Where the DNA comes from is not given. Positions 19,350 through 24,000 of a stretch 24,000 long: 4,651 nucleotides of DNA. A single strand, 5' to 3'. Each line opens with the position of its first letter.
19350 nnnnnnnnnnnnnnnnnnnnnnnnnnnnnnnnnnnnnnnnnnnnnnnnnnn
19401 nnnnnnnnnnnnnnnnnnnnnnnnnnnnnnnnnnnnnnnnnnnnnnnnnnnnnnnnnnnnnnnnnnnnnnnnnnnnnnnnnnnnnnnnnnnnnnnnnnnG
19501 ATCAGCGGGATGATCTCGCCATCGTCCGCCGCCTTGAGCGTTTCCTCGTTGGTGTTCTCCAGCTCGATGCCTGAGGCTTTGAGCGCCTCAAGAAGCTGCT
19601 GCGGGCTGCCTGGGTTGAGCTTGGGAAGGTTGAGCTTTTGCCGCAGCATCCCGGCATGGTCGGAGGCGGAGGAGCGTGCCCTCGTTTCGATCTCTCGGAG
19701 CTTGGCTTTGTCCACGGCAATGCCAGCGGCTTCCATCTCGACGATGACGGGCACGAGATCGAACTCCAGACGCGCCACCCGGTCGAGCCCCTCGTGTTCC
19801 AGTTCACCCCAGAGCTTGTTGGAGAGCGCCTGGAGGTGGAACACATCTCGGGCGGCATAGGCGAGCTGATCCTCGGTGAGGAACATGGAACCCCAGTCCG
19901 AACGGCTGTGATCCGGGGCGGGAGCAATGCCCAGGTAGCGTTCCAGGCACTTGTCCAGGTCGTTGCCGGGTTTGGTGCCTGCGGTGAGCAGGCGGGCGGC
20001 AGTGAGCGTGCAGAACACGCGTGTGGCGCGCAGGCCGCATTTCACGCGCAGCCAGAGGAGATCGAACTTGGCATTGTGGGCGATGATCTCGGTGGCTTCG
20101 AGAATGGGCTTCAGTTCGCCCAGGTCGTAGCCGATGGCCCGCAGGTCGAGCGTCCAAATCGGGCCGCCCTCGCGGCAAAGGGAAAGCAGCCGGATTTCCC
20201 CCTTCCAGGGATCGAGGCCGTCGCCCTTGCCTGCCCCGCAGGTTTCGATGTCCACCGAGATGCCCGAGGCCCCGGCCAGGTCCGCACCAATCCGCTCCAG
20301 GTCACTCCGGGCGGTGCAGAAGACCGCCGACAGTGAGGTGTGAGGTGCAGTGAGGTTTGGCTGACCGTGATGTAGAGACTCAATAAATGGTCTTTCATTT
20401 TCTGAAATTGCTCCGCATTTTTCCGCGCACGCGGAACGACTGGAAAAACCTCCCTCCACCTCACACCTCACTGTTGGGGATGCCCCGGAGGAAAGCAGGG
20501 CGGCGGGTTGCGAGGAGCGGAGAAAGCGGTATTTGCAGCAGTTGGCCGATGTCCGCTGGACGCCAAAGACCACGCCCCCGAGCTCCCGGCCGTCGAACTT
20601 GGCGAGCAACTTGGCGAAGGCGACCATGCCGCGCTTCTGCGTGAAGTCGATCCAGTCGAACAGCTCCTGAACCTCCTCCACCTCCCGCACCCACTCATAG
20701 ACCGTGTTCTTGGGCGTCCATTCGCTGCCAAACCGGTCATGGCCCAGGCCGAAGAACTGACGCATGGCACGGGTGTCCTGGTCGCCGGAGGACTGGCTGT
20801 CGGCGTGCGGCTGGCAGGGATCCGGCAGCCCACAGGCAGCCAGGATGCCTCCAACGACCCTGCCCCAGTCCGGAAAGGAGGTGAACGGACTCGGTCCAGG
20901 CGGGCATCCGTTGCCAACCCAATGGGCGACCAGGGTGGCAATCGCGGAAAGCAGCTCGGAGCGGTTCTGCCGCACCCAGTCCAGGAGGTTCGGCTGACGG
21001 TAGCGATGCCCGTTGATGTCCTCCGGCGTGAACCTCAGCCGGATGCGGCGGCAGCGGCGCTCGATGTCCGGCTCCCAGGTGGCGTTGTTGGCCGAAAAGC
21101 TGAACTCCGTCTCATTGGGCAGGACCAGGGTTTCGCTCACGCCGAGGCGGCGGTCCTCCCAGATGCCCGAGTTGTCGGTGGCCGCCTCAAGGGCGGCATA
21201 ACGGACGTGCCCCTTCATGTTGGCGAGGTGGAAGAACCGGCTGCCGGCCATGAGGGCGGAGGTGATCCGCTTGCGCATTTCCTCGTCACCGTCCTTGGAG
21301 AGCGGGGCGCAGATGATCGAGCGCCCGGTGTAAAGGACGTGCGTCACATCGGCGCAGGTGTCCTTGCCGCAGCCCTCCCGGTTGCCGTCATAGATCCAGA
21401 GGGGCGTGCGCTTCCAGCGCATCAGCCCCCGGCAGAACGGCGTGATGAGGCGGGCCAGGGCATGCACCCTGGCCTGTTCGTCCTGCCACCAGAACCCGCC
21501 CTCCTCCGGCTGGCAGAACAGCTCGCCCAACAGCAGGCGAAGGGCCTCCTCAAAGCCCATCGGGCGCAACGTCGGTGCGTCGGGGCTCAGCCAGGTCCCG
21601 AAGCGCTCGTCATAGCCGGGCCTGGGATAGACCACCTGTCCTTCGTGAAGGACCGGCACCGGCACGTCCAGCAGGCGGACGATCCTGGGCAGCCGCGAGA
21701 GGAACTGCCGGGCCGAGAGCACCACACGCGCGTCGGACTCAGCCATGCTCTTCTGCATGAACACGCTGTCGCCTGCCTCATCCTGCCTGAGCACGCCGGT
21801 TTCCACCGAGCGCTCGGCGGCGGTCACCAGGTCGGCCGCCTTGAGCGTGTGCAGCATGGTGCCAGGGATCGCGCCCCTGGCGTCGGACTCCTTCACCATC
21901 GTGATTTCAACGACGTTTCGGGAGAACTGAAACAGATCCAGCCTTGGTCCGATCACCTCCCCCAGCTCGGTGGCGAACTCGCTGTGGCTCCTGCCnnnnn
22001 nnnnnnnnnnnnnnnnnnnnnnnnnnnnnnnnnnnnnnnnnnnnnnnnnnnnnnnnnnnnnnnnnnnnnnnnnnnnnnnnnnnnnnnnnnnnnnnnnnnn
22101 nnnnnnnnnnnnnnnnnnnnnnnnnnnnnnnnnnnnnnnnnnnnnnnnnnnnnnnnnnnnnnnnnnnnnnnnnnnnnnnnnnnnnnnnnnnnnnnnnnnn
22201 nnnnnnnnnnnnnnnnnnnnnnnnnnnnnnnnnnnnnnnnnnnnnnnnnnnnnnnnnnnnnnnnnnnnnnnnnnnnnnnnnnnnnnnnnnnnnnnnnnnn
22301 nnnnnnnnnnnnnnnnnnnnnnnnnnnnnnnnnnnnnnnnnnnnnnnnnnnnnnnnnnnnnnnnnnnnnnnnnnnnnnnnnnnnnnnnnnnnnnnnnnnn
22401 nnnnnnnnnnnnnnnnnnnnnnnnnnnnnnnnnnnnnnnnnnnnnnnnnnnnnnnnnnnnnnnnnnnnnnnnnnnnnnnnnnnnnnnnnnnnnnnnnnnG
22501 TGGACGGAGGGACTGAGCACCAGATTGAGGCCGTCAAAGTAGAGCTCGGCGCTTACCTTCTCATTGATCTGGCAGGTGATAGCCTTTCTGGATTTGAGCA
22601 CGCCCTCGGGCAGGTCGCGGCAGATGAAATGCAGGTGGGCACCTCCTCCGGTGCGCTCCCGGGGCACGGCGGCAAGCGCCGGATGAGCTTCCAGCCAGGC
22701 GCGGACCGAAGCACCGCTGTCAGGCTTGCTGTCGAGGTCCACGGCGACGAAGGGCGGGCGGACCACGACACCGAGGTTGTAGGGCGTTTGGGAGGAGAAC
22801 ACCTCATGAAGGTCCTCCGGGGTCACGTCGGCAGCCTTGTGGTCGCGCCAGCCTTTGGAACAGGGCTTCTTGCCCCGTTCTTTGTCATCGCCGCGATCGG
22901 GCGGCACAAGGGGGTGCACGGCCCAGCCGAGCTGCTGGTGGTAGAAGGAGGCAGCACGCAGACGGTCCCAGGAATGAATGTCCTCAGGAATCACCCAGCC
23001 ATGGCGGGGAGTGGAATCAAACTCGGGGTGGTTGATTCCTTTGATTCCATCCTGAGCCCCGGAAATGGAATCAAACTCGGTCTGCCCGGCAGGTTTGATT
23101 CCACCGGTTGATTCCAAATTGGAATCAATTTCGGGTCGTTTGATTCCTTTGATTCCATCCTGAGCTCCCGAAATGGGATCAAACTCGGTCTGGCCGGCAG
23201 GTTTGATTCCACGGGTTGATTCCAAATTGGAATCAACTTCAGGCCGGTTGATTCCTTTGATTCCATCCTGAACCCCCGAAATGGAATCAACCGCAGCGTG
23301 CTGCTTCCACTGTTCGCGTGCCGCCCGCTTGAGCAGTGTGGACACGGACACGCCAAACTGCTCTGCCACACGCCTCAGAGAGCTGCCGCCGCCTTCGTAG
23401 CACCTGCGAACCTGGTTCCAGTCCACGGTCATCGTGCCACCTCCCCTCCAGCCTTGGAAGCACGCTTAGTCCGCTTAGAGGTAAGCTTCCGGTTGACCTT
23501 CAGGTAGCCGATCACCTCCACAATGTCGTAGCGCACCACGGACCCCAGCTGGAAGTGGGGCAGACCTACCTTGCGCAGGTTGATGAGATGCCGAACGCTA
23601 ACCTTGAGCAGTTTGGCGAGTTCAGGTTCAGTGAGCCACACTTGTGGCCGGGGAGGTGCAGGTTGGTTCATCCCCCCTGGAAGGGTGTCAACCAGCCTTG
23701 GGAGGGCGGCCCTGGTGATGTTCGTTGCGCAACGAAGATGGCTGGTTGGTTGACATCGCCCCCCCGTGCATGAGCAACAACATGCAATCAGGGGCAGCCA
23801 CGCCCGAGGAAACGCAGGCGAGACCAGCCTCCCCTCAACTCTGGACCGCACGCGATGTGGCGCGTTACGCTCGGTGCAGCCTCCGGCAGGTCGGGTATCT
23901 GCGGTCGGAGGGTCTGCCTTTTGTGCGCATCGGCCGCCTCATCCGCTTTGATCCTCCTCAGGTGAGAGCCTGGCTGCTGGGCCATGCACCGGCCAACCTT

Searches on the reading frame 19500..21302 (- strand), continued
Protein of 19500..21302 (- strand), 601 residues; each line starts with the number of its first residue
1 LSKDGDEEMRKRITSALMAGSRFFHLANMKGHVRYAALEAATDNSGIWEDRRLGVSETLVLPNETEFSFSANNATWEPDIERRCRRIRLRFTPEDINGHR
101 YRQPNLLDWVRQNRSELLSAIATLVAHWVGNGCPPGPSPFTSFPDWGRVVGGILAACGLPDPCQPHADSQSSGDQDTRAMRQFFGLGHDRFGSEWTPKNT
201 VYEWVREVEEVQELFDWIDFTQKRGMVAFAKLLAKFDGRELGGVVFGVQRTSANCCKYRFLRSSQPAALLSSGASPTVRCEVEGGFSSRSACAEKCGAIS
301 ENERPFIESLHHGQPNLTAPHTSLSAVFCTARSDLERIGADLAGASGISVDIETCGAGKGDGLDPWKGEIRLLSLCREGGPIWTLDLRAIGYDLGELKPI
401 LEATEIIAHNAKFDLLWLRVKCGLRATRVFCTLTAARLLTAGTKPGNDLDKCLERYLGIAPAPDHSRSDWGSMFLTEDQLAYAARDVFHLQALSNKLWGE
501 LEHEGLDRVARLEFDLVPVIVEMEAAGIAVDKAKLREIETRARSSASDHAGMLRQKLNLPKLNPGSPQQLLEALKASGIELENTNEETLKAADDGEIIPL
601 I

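Call 70: search_protein_families(library=pfam, proteins=[L012:2968-4056:-, L012:4019-5167:-, L012:6149-6871:+, L012:6684-8300:+, L012:13247-13897:+, L002:168-1544:-, L002:1396-2493:+, L002:2533-3543:+, L012:14740-15540:+, L012:15566-16498:+], max_evalue=0.001)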
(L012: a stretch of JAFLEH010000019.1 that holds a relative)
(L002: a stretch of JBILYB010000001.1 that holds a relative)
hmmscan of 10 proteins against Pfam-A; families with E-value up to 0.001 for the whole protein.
L012:2968-4056:- (362 aa): 0 families

L012:4019-5167:- (382 aa): 0 families

L012:6149-6871:+ (240 aa): 0 families

L012:6684-8300:+ (538 aa): 7 families
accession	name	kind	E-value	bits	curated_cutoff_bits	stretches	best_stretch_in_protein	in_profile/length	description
PF05970.20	PIF1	-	6.4e-24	85.2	25.9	1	139-314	19-192/223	PIF1-like helicase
PF13604.12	AAA_30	-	5.6e-07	29.9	27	1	145-330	21-175/191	AAA domain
PF13191.12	AAA_16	-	9.3e-06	26.7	32.6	1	141-185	23-64/167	AAA ATPase domain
PF02689.20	Herpes_Helicase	-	1.5e-05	23.6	27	0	473-511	732-772/808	Helicase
PF01443.25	Viral_helicase1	-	2.2e-05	24.8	21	0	148-190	4-50/228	Viral superfamily 1 RNA helicase core domain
PF18335.7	SH3_13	-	0.00021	21.5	41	1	402-434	26-58/65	ATP-dependent RecD-like DNA helicase SH3 domain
PF13401.12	AAA_22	-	0.00049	20.8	27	0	144-247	7-104/130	AAA domain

L012:13247-13897:+ (216 aa): 0 families

L002:168-1544:- (458 aa): 1 family
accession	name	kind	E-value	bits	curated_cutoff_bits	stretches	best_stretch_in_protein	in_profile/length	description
PF01663.27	Phosphodiest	-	2.5e-57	195.5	23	1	5-370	2-342/342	Type I phosphodiesterase / nucleotide pyrophosphatase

L002:1396-2493:+ (365 aa): 0 families

L002:2533-3543:+ (336 aa): 2 families
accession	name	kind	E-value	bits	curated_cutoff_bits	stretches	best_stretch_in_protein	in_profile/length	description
PF01261.30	AP_endonuc_2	-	1.7e-39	136.4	31.1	1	94-316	1-230/249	Xylose isomerase-like TIM barrel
PF07223.17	DUF1421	-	0.00043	20.5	22.8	1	104-129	8-33/45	UBA-like domain (DUF1421)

L012:14740-15540:+ (266 aa): 1 family
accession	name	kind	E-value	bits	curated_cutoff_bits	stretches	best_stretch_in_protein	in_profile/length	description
PF01541.30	GIY-YIG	-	7.6e-06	26.6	22.6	1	172-263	3-77/78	GIY-YIG catalytic domain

L012:15566-16498:+ (310 aa): 7 families
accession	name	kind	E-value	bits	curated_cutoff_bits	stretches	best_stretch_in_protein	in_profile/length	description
PF01370.27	Epimerase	-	4e-55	187.3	20.9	1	8-232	1-240/240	NAD dependent epimerase/dehydratase family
PF16363.11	GDP_Man_Dehyd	-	4.8e-45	154.9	27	2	64-301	75-327/332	GDP-mannose 4,6 dehydratase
PF01073.25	3Beta_HSD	-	4.6e-16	59.1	22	1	9-220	1-230/280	3-beta hydroxysteroid dehydrogenase/isomerase family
PF04321.23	RmlD_sub_bind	-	9.4e-16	58.1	27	1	8-279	3-254/287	RmlD substrate binding domain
PF07993.18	NAD_binding_4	-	3.2e-08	33.5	20.1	1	63-171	87-209/258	Male sterility protein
PF02719.21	Polysacc_synt_2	-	3.3e-07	30.2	20.2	1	62-121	75-134/293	Polysaccharide biosynthesis protein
PF13460.12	NAD_binding_10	-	9.8e-06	26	27.2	1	12-165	1-142/184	NAD(P)H-binding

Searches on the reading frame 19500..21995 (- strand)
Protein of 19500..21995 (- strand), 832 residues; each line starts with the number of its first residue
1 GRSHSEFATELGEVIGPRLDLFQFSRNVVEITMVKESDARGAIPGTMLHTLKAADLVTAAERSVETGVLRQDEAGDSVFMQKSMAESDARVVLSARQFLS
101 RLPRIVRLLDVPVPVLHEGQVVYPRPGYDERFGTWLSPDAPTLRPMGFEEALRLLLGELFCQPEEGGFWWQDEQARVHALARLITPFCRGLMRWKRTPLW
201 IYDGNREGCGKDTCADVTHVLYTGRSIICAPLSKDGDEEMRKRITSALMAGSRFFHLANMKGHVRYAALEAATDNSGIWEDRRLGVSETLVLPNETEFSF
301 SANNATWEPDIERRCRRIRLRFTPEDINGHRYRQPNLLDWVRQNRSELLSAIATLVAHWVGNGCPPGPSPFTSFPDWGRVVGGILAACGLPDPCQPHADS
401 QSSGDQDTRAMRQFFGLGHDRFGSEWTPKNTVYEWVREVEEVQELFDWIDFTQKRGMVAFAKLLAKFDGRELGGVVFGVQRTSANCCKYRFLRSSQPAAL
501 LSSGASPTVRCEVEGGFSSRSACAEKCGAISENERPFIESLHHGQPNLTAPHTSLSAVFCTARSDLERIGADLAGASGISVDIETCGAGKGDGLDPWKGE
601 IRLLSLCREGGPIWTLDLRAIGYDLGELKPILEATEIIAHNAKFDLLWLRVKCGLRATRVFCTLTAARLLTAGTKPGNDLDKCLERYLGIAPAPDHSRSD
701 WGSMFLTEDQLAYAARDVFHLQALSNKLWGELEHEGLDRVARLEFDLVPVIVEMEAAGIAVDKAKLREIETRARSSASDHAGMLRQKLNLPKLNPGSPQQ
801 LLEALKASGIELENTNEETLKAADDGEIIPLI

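Call 72: search_dna_similar(query=window:19500-21995:-, collection=plasmids, mode=protein, max_rows=12)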
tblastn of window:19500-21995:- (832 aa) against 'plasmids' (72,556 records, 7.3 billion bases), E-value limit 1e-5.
Records with a match: 44; places in all: 46; records where one place covers at least 80% of the query: 0.
Best place of each record, by identity: <60% 44.
By first word of the organism name: Azospirillum 7; Nostoc 6; Streptomyces 5; Cyanobacterium 3; Methylobacterium 3; Oscillatoria 2; Geminocystis 2; Stanieria 2; Novosphingobium 2; Saccharopolyspora 1; and 11 more.
By predicted mobility (MOB-suite, as given by PLSDB): non-mobilizable 24; conjugative 16; mobilizable 4.
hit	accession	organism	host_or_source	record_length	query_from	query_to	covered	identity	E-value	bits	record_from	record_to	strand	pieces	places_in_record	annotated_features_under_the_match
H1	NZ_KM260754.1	Saccharopolyspora endophytica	-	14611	51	425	45%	26.3%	3e-12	79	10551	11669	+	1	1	hypothetical protein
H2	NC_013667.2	Streptomyces sp. Y27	-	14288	48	431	46%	25.3%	5e-13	81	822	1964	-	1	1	hypothetical protein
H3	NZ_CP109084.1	Streptomyces cyaneofuscatus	-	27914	89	432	41%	27.5%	3e-17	95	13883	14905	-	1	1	hypothetical protein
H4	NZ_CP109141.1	Streptomyces cyaneofuscatus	-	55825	89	432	41%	27.5%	3e-17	95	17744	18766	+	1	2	hypothetical protein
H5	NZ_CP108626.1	Streptomyces rubiginosohelvolus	-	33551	48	431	46%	24.4%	1e-11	77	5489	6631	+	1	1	hypothetical protein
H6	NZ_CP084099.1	Cyanobacterium sp. Dongsha4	-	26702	565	832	32%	34.0%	8e-20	103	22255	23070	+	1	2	bifunctional 3'-5' exonuclease/DNA polymerase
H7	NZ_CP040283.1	Nostoc sp. C057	Phaeoceros,pure culture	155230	541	820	34%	32.3%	1e-20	106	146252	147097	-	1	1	bifunctional 3'-5' exonuclease/DNA polymerase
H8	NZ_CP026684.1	Nostoc sp. 'Peltigera membranacea cyanobiont' N6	Lichen thallus,Peltigera membranacea ...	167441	538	820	34%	31.6%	1e-19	102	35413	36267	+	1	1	ribonuclease D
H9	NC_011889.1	Methylobacterium nodulans ORS 2060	-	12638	57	394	41%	26.4%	3e-6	59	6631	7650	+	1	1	bifunctional DNA primase/polymerase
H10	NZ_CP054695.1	Nostoc edaphicum CCNP1411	-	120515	541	820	34%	31.6%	7e-20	103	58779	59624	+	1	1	ribonuclease H-like domain-containing protein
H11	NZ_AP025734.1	Nostoc cf. commune SO-36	-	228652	547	820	33%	32.3%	4e-17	94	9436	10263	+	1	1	bifunctional 3'-5' exonuclease/DNA polymerase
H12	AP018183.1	Nostoc carneum NIES-2107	-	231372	547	820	33%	32.3%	5e-17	94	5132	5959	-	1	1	DNA polymerase I-like protein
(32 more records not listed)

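Call 73: search_dna_similar(query=window:19500-21995:-, collection=phages, mode=protein, max_rows=12)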
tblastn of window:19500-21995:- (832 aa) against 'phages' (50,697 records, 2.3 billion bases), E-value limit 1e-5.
Records with a match: 81; places in all: 81; records where one place covers at least 80% of the query: 0.
Best place of each record, by identity: <60% 81.
By first word of the organism name: Caulobacter 39; Nodularia 9; Brevundimonas 8; Thermus 6; Actinoplanes 2; Pseudanabaena 2; Ruegeria 2; Bertelyvirus 2; uncultured 2; Akkermansia 1; and 8 more.
By host as written in the record: Caulobacter vibrioides CB15 22; - 7; Caulobacter vibrioides 6; Caulobacter crescentus NA1000 6; Caulobacter crescentus 6; Brevundimonas pondensis LVF1 6; Nodularia spumigena KAC65 4; Ruegeria pomeroyi DSS-3 3; and 16 more.
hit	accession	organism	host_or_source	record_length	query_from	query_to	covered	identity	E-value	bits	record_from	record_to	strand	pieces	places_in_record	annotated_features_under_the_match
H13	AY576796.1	Actinoplanes phage phiAsp2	-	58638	45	425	46%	29.4%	4e-23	112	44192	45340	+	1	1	pas55: Pas55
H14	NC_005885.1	Actinoplanes phage phiAsp2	Actinoplanes sp. SN223/29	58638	45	425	46%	29.4%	4e-23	112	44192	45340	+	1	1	Pas55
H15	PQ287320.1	Caulobacter phage BL57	Caulobacter vibrioides CB15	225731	100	470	45%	27.2%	5e-20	102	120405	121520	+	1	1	hypothetical protein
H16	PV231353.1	Caulobacter phage RBC57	Caulobacter vibrioides CB15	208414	51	414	44%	27.6%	6e-19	99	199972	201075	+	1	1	hypothetical protein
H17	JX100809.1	Caulobacter phage CcrSwift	Caulobacter vibrioides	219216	51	414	44%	27.6%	6e-19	99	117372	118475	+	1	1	hypothetical protein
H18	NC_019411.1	Caulobacter phage CcrSwift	Caulobacter vibrioides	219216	51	414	44%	27.6%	6e-19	99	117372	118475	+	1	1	hypothetical protein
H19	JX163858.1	Caulobacter phage phiCbK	Caulobacter crescentus CB15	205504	51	414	44%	27.6%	7e-19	99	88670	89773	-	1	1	putative P-loop ATPase-like protein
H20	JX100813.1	Caulobacter phage phiCbK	Caulobacter vibrioides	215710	51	414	44%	27.6%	7e-19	99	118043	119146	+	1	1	hypothetical protein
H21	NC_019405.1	Caulobacter phage phiCbK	Caulobacter vibrioides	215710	51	414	44%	27.6%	7e-19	99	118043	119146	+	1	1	hypothetical protein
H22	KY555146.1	Caulobacter phage Ccr32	Caulobacter crescentus NA1000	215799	51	414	44%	27.6%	7e-19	99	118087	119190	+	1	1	hypothetical protein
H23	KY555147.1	Caulobacter phage Ccr34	Caulobacter crescentus NA1000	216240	51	414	44%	27.6%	7e-19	99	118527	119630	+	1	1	hypothetical protein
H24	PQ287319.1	Caulobacter phage S2L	Caulobacter vibrioides CB15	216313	51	414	44%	27.6%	7e-19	99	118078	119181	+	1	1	hypothetical protein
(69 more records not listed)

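Call 74: get_annotated_region(hit=H9, flank=3000)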
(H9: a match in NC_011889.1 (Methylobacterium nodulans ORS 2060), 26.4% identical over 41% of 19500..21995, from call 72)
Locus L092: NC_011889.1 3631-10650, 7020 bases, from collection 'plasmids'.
description: Methylobacterium nodulans ORS 2060 plasmid pMNOD06, complete sequence
organism: Methylobacterium nodulans ORS 2060 (NCBI taxid 460265)
taxonomy: Bacteria; Pseudomonadota; Alphaproteobacteria; Hyphomicrobiales; Methylobacteriaceae; Methylobacterium; Methylobacterium nodulans; Methylobacterium nodulans ORS 2060
host: -; source: -; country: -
typing (MOB-suite, as given by PLSDB): non-mobilizable
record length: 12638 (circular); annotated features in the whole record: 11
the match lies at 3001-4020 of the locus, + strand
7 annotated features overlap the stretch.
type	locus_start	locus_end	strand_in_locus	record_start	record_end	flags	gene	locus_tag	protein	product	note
CDS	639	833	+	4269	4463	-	-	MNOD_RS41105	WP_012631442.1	hypothetical protein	-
CDS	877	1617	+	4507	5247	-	-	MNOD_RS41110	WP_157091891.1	hypothetical protein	-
CDS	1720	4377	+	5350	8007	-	-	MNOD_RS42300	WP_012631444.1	bifunctional DNA primase/polymerase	-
CDS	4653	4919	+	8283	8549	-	-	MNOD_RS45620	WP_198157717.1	hypothetical protein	-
CDS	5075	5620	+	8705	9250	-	-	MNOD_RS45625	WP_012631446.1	hypothetical protein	-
CDS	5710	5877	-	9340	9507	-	-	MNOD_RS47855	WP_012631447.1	hypothetical protein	-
CDS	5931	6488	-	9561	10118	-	-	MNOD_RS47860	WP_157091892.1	hypothetical protein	-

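Call 75: get_annotated_region(hit=H2, flank=3000)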
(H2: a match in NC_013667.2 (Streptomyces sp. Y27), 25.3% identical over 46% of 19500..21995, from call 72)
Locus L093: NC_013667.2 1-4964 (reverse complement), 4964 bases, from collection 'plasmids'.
description: Streptomyces sp. Y27 plasmid pWTY27, complete sequence
organism: Streptomyces sp. Y27 (NCBI taxid 701045)
taxonomy: Bacteria; Actinomycetota; Actinomycetes; Kitasatosporales; Streptomycetaceae; Streptomyces; Streptomyces sp. Y27
host: -; source: -; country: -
typing (MOB-suite, as given by PLSDB): non-mobilizable
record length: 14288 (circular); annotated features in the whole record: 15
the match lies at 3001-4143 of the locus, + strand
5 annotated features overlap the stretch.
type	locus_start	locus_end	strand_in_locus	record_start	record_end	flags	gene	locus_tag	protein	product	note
CDS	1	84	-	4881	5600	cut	-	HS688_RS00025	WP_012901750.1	hypothetical protein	-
CDS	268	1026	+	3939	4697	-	-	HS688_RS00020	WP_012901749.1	GntR family transcriptional regulator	-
CDS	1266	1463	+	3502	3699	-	-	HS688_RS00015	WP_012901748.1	helix-turn-helix domain-containing protein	-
CDS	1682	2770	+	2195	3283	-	-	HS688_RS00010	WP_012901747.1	bifunctional DNA primase/polymerase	-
CDS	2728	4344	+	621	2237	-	-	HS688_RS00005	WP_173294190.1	hypothetical protein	-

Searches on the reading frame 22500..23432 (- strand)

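Call 32: search_protein_families(library=phrogs, proteins=[window:22500-23432:-], max_evalue=0.001)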
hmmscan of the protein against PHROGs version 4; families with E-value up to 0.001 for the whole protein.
window:22500-23432:- (311 aa): 3 families
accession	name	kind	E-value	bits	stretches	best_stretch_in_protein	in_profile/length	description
phrog_1156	-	DNA, RNA and nucleotide metabolism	1.9e-11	44.3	1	161-311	17-156/855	DNA primase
phrog_1206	-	head and packaging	2.1e-08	35.3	1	2-45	6-49/207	terminase small subunit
phrog_2789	-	transcription regulation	0.0009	19.6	0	7-52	18-63/255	transcriptional regulator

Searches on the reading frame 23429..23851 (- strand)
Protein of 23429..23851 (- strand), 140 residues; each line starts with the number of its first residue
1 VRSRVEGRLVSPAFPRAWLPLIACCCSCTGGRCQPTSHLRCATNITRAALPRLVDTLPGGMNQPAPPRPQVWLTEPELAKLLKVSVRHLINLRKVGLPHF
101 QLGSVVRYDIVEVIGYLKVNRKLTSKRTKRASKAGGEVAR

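Call 31: search_protein_families(library=pfam, proteins=[window:23429-23851:-], max_evalue=0.001)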
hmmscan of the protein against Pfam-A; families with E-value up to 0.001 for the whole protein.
window:23429-23851:- (140 aa): 1 family
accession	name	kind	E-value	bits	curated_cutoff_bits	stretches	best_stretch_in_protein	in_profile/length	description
PF12728.13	HTH_17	-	5.6e-05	23.8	27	1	72-117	1-47/51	Helix-turn-helix domain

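Call 32: search_protein_families(library=phrogs, proteins=[window:23429-23851:-], max_evalue=0.001)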
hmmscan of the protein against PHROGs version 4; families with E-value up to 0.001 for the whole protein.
window:23429-23851:- (140 aa): 3 families
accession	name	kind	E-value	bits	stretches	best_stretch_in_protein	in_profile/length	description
phrog_15534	-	DNA, RNA and nucleotide metabolism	4.6e-06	28.1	1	73-122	44-93/93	HTH DNA binding protein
phrog_66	-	integration and excision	9.8e-05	23.2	1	66-130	87-153/412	excisionase and transcriptional regulator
phrog_668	-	DNA, RNA and nucleotide metabolism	0.00077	20.2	0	71-131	62-124/181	HTH DNA binding protein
